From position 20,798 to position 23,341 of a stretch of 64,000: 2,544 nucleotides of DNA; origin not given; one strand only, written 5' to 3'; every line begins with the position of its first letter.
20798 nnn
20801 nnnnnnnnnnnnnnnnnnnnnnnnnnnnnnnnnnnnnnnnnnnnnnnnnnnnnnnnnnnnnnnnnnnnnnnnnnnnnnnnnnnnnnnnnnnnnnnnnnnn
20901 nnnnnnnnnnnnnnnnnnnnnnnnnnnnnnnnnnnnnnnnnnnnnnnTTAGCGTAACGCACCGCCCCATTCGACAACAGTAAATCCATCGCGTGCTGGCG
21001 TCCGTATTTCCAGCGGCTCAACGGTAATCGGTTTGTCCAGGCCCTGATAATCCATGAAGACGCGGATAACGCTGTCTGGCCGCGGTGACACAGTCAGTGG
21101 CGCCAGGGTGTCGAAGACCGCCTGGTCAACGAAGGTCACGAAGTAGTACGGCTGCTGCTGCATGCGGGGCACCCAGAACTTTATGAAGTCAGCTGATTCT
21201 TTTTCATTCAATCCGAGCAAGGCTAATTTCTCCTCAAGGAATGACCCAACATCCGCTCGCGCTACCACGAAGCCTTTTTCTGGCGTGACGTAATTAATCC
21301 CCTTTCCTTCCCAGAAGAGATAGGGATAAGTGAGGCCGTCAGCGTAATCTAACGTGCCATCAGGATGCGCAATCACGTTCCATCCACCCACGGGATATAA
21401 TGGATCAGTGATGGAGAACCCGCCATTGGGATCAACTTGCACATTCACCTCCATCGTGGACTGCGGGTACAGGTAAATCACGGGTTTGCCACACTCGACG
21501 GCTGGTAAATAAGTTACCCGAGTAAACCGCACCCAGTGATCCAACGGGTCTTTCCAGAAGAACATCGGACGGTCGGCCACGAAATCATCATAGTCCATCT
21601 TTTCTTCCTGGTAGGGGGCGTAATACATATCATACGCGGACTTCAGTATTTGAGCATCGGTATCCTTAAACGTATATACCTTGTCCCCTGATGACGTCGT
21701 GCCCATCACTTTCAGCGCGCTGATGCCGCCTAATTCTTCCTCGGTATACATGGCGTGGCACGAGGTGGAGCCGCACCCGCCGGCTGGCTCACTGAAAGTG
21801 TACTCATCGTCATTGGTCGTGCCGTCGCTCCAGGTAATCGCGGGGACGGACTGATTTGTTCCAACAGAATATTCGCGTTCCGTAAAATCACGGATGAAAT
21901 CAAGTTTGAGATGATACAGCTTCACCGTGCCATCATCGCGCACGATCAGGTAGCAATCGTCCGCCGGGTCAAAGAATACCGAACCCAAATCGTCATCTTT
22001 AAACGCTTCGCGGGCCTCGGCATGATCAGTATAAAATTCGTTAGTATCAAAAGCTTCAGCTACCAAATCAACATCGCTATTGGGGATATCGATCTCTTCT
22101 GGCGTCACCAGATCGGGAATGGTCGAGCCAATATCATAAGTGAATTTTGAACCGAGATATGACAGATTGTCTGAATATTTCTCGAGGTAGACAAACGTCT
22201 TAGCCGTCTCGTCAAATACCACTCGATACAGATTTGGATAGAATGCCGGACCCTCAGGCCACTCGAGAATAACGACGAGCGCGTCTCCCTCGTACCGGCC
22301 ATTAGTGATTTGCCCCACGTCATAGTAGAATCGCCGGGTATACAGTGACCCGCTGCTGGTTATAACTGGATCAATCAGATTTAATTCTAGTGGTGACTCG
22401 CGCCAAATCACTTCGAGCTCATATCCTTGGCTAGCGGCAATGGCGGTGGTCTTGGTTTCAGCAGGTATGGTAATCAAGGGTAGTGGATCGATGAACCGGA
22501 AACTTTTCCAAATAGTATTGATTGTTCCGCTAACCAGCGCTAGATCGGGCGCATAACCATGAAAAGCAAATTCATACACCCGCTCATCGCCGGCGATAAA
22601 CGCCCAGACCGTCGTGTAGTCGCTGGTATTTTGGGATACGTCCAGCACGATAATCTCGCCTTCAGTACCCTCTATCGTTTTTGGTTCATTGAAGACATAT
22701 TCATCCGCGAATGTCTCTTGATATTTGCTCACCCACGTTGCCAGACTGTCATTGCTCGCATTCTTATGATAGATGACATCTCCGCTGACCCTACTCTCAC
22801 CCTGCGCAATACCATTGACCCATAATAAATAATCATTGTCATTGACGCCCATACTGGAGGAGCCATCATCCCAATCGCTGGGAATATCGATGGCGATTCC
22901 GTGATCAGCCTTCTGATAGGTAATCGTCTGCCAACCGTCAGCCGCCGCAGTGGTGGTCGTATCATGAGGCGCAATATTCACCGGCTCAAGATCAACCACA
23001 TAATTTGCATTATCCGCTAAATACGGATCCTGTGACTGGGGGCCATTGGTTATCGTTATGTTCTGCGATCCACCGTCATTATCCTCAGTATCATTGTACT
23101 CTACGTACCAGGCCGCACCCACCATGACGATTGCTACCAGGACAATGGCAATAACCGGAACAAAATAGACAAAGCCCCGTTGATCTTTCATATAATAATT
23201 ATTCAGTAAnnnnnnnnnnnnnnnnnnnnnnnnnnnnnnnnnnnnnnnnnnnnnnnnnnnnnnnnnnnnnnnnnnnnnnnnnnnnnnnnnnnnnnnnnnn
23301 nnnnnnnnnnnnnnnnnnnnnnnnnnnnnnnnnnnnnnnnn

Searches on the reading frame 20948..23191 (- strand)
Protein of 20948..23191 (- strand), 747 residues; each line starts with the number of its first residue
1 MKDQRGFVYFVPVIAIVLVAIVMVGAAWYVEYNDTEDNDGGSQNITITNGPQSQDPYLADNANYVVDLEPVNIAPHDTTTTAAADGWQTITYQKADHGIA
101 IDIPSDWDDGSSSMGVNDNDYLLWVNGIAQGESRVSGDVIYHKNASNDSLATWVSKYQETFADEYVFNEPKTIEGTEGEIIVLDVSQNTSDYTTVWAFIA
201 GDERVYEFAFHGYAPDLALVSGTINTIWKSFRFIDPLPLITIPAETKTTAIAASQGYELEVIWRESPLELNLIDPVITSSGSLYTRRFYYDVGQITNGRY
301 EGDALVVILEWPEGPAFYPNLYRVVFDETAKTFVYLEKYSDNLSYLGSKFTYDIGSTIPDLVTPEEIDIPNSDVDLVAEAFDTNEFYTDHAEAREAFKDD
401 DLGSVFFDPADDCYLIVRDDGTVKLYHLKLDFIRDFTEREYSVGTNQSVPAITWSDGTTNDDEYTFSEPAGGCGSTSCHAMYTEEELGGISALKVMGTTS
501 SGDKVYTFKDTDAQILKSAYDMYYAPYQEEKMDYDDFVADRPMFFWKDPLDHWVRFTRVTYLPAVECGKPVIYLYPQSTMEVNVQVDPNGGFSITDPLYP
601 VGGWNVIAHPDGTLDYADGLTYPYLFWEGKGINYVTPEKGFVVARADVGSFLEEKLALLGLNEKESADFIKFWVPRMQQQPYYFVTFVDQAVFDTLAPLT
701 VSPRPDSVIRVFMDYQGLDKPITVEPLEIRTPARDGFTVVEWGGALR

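Call 3: search_protein_families(library=pfam, proteins=[window:20948-23191:-], max_evalue=0.1)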
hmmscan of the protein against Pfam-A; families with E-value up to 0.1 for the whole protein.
window:20948-23191:- (747 aa): 0 families

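Call 4: search_protein_families(library=ncbifam, proteins=[window:20948-23191:-], max_evalue=0.1)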
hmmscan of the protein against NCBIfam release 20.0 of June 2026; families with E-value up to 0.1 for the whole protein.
window:20948-23191:- (747 aa): 0 families

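Call 12: find_encoding_contigs(protein=window:20948-23191:-, flank=10000, max_places=6)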
Protein window:20948-23191:- (747 aa): 1 contig read that carries it; 1 place shown.
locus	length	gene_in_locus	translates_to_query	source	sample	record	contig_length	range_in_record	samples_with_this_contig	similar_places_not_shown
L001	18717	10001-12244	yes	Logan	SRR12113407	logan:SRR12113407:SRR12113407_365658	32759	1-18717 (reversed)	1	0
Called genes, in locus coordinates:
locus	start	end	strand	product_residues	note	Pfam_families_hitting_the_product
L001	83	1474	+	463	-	PF00108:Thiolase_N, PF08545:ACP_syn_III, PF08541:ACP_syn_III_C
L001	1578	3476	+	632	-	PF13205:Big_5, PF13529:Peptidase_C39_2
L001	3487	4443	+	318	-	PF01544:CorA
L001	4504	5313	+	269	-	PF13529:Peptidase_C39_2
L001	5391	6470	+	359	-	PF03706:LPG_synthase_TM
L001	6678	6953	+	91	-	PF04014:MazE_antitoxin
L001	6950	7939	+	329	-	PF13175:AAA_15 (faint), PF00005:ABC_tran, PF13304:AAA_21 (weak), PF13732:DrrA1-3_C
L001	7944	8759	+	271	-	PF01061:ABC2_membrane, PF12679:ABC2_membrane_2, PF12698:ABC2_membrane_3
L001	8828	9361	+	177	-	PF13205:Big_5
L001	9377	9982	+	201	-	-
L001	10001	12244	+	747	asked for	-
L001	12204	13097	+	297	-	PF01875:Memo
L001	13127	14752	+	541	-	-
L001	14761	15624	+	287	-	-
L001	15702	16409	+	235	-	PF01628:HrcA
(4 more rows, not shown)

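Call 13: find_homologous_proteins(query=window:20948-23191:-, max_evalue=0.001)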
Query window:20948-23191:- (747 aa): 7 proteins with E <= 0.001 among 8000 candidates.
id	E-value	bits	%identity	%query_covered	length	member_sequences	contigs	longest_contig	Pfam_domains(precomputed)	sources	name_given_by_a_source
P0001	0.0e+0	1735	100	100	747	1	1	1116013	-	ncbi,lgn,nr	ncbi:MAG: hypothetical protein HZC01_00695 [Candidatus Kerfeldbacteria bacterium]|nr:hypothetical pr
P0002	5.8e-254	863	55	91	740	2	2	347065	-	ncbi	ncbi:MAG: hypothetical protein WCV50_03065 [Patescibacteria group bacterium]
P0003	7.6e-254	863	53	95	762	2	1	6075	-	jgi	-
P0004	2.9e-211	722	50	93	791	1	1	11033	-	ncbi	ncbi:MAG: hypothetical protein V1685_00285 [Parcubacteria group bacterium]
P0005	2.7e-206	706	47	91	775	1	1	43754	-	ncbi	ncbi:MAG: hypothetical protein V1838_05605 [Patescibacteria group bacterium]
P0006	5.4e-187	642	47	90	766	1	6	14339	-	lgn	-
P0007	1.1e-164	568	47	79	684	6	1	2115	-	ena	-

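Call 14: find_encoding_contigs(protein=P0002, flank=10000, max_places=3)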
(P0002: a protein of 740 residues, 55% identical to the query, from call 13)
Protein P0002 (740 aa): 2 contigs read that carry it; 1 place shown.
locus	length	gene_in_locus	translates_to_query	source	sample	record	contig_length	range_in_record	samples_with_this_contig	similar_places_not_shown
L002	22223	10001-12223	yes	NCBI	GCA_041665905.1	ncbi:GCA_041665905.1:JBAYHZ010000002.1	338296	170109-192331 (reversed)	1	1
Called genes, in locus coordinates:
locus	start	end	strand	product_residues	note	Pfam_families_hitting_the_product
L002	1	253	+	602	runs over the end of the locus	PF17964:Big_10 (faint), PF13205:Big_5, PF13529:Peptidase_C39_2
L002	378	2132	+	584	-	-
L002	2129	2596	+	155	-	-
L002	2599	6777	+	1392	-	-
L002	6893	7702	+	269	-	PF13529:Peptidase_C39_2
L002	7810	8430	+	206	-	-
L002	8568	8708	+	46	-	-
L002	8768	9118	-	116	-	-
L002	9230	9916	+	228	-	-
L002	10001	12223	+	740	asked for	-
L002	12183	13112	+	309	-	PF01875:Memo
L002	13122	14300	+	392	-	-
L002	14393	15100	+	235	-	PF01628:HrcA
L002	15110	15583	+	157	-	PF01025:GrpE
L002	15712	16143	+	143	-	PF00011:HSP20, PF17886:ArsA_HSP20 (weak)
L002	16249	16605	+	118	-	-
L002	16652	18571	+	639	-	PF00012:HSP70, PF06723:MreB_Mbl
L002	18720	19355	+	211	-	PF18730:HEPN_Cthe2314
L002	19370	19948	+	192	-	-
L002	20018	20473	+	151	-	PF06210:DUF1003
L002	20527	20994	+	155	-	-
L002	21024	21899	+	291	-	PF03253:UT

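Call 15: find_encoding_contigs(protein=P0005, flank=10000, max_places=3)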
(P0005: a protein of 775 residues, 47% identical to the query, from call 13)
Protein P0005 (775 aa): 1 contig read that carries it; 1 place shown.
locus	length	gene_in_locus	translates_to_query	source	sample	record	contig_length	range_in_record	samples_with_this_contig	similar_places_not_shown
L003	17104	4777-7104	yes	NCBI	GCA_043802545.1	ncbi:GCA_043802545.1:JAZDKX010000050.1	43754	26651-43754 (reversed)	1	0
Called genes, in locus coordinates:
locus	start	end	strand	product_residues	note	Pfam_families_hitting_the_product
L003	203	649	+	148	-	-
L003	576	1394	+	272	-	-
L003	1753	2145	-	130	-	-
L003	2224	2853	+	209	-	PF02517:Rce1-like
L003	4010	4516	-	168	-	PF01797:Y1_Tnp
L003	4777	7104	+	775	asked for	-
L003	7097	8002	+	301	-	PF01875:Memo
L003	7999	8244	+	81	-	-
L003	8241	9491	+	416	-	PF13742:tRNA_anti_2, PF01336:tRNA_anti-codon, PF02601:Exonuc_VII_L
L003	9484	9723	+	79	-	PF02609:Exonuc_VII_S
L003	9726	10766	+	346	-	PF08331:QueG_DUF1730, PF13484:Fer4_16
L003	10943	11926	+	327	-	-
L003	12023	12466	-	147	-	-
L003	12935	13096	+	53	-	-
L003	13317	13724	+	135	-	-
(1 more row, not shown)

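Call 16: find_encoding_contigs(protein=P0004, flank=10000, max_places=3)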
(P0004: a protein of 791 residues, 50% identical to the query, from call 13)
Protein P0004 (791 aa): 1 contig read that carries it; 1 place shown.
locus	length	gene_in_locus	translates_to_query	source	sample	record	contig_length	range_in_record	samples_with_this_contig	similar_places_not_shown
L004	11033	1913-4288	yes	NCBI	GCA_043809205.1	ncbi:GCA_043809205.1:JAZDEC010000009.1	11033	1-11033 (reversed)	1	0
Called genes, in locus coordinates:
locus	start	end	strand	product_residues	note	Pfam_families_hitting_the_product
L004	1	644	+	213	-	PF13529:Peptidase_C39_2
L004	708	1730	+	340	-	PF03706:LPG_synthase_TM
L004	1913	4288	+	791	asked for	-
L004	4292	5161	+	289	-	PF01875:Memo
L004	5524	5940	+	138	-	PF01797:Y1_Tnp (weak)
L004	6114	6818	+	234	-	PF01628:HrcA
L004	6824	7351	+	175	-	PF01025:GrpE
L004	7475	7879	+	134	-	PF27746:Small_heat_shock_put (weak), PF00011:HSP20, PF17886:ArsA_HSP20 (weak)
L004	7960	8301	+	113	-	-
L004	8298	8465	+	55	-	-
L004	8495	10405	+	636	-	PF00012:HSP70, PF06723:MreB_Mbl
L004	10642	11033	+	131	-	?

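Call 17: find_encoding_contigs(protein=P0006, flank=10000, max_places=3)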
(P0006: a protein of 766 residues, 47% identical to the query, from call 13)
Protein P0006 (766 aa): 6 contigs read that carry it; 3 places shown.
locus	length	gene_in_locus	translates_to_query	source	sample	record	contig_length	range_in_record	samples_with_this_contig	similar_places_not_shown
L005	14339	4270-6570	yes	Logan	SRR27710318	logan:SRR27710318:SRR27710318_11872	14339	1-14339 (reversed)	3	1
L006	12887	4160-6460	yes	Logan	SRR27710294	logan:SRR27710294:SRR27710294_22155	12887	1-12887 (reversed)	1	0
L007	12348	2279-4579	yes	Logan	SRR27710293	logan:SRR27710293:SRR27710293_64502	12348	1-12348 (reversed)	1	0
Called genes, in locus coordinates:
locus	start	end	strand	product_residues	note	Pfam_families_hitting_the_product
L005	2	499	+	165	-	?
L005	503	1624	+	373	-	-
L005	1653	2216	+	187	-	-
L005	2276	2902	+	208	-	-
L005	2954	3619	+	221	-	-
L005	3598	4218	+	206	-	PF02517:Rce1-like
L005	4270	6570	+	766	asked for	-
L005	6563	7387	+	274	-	PF01875:Memo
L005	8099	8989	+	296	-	PF01209:Ubie_methyltran, PF13489:Methyltransf_23, PF08003:Methyltransf_9 (faint), PF13847:Methyltransf_31, PF08241:Methyltransf_11, PF08242:Methyltransf_12, PF13649:Methyltransf_25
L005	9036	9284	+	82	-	-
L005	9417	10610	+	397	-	PF13742:tRNA_anti_2, PF01336:tRNA_anti-codon, PF02601:Exonuc_VII_L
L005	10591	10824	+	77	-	-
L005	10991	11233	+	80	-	-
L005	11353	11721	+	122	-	-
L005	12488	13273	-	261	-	-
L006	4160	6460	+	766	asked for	-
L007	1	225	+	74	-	?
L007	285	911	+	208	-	-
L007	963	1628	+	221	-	-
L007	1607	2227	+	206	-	PF02517:Rce1-like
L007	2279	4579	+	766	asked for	-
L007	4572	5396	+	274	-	PF01875:Memo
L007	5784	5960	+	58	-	-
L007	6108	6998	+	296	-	PF01209:Ubie_methyltran, PF13489:Methyltransf_23, PF08003:Methyltransf_9 (faint), PF13847:Methyltransf_31, PF08241:Methyltransf_11, PF08242:Methyltransf_12, PF13649:Methyltransf_25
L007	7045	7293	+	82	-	-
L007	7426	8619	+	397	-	PF13742:tRNA_anti_2, PF01336:tRNA_anti-codon, PF02601:Exonuc_VII_L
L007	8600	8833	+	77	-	-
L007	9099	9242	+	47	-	-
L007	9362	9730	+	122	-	-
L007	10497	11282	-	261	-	-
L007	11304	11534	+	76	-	-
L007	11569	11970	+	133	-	PF00436:SSB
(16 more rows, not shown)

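Call 26: search_solved_structures(query=window:20948-23191:-, max_evalue=1)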
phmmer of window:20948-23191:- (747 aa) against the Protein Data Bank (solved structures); distinct sequences matched with E-value up to 1: 0.

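Call 41: search_protein_representatives(alignment_id=A1)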
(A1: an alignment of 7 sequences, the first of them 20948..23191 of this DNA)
Query: 7 sequences, 780 profile positions. Proteins with E-value up to 0.001 (for the whole library): 7339; up to 1e-10: 6033; up to 1e-30: 4004. The best 150 are listed.
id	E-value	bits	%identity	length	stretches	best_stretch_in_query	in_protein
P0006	0.0e+00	1208.0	-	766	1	5-780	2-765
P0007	0.0e+00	1083.8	-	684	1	3-671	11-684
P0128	1.2e-290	982.6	-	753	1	78-780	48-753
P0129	1.0e-286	969.6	-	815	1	13-779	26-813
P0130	1.5e-268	909.5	-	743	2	85-778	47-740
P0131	6.9e-244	827.9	-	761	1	65-780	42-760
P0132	3.0e-238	809.3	-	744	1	95-780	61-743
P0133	1.6e-141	489.4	-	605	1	303-780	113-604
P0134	4.0e-141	488.1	-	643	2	320-780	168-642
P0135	4.2e-140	484.7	-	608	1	313-780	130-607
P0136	1.4e-139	483.0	-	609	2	298-780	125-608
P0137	1.5e-138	479.6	-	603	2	315-780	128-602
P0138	2.1e-138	479.1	-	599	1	293-780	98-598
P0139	7.0e-138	477.4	-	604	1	319-780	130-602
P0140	3.4e-137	475.1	-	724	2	319-780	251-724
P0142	1.5e-135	469.7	-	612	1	288-780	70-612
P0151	1.1e-129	450.3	-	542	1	316-780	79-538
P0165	3.5e-126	438.7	-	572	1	280-780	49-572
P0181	3.6e-123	428.7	-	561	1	271-779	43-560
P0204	2.0e-118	413.1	-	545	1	285-780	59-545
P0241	2.3e-113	396.3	-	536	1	293-780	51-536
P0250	1.4e-112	393.7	-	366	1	425-780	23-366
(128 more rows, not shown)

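Call 43: find_related_loci(query=A2, collection=genome_contigs, flank=6000)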
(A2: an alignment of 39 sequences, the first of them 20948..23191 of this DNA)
Query A2 (747 aa) in genome_contigs; peptide patterns used: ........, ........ (x = any residue, [..] = any of these).
600 stretches matched a pattern (row limit reached: there are more); 585 encode a relative of the query (tblastn E <= 1e-3); the best 80 are kept; 80 distinct loci.
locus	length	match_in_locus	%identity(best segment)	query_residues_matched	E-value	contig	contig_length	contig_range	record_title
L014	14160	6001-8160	52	39-747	0e+0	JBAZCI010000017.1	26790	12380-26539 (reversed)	MAG: Patescibacteria group bacterium isolate SO_2017_GW1_133 NODE_7461_length_26790_cov_1.406818_OW334_2017, whole genom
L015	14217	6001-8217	49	9-747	0e+0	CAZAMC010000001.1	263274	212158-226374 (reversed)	MAG TPA_asm: uncultured Gammaproteobacteria bacterium isolate SRP173033_co2_64 genome assembly, contig: NODE_7_length_26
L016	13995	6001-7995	46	88-747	0e+0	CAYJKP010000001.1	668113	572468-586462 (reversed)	MAG TPA_asm: uncultured Gammaproteobacteria bacterium isolate ERP124720_co1_115 genome assembly, contig: NODE_11_length_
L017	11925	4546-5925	46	290-747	2e-118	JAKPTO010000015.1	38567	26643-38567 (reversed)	MAG: bacterium isolate USPA_maxbin.021 k141_483881, whole genome shotgun sequence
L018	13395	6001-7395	41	289-747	3e-109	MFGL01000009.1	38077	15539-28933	MAG: Candidatus Falkowbacteria bacterium RIFOXYC2_FULL_47_12 rifoxyc2_full_scaffold_1709, whole genome shotgun sequence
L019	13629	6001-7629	39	236-747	7e-108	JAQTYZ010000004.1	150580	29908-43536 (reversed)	MAG: Patescibacteria group bacterium isolate STC_49 NODE_247_length_150580_cov_4.704765_Sandtown_C, whole genome shotgun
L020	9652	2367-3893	39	246-747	4e-108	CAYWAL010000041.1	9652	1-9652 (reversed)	MAG TPA_asm: uncultured Candidatus Saccharibacteria bacterium isolate SRP216583_co2_140 genome assembly, contig: NODE_59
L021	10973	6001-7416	41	290-747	3e-107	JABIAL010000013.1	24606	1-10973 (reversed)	MAG: bacterium isolate SI048_bin106 k141_671137, whole genome shotgun sequence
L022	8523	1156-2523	41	289-747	3e-105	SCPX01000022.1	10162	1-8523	MAG: Patescibacteria group bacterium isolate DP16D_bin.14 DP16D_bin.14-28384, whole genome shotgun sequence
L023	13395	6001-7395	41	292-747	5e-104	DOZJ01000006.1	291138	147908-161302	MAG TPA_asm: Candidatus Falkowbacteria bacterium isolate UBA11705 contig_1677, whole genome shotgun sequence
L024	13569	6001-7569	39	235-747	3e-104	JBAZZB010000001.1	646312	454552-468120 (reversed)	MAG: Patescibacteria group bacterium isolate SO_2017_GW1_96 NODE_66_length_646312_cov_1.892521_OW334_2017, whole genome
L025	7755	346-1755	41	290-747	5e-103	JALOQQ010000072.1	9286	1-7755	MAG: Planctomycetota bacterium isolate Prado159 scaffold_22494, whole genome shotgun sequence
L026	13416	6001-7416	40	283-747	1e-102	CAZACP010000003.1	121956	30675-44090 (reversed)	MAG TPA_asm: uncultured Candidatus Saccharibacteria bacterium isolate SRP135725_co1_375 genome assembly, contig: NODE_68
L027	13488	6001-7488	40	248-747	6e-102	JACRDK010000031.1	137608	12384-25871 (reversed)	MAG: Candidatus Doudnabacteria bacterium isolate NC_groundwater_1670_Pr3_B-0.1um_42_13 SR-2_scaffold_141_3929454, whole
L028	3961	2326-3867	40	243-747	3e-102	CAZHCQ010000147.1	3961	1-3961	MAG TPA_asm: uncultured Gammaproteobacteria bacterium isolate binchicken_co203_505 genome assembly, contig: k141_4519041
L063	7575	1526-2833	34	289-746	6e-71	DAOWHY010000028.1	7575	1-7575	MAG TPA_asm: Candidatus Moraniibacteriota bacterium isolate CSMAG_2029 CSMAG_2029_k141_40639_length_7575_cov_15.0000, wh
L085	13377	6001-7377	39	289-747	4e-98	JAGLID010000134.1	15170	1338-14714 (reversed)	MAG: Candidatus Paceibacterota bacterium isolate RS_2_29 ROV157_2.bin.29.fa_134, whole genome shotgun sequence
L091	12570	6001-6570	55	558-746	4e-62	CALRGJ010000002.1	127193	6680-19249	MAG: Candidatus Peribacteria bacterium isolate ZH-bin-154 genome assembly, contig: ZH-15May19-c110, whole genome shotgun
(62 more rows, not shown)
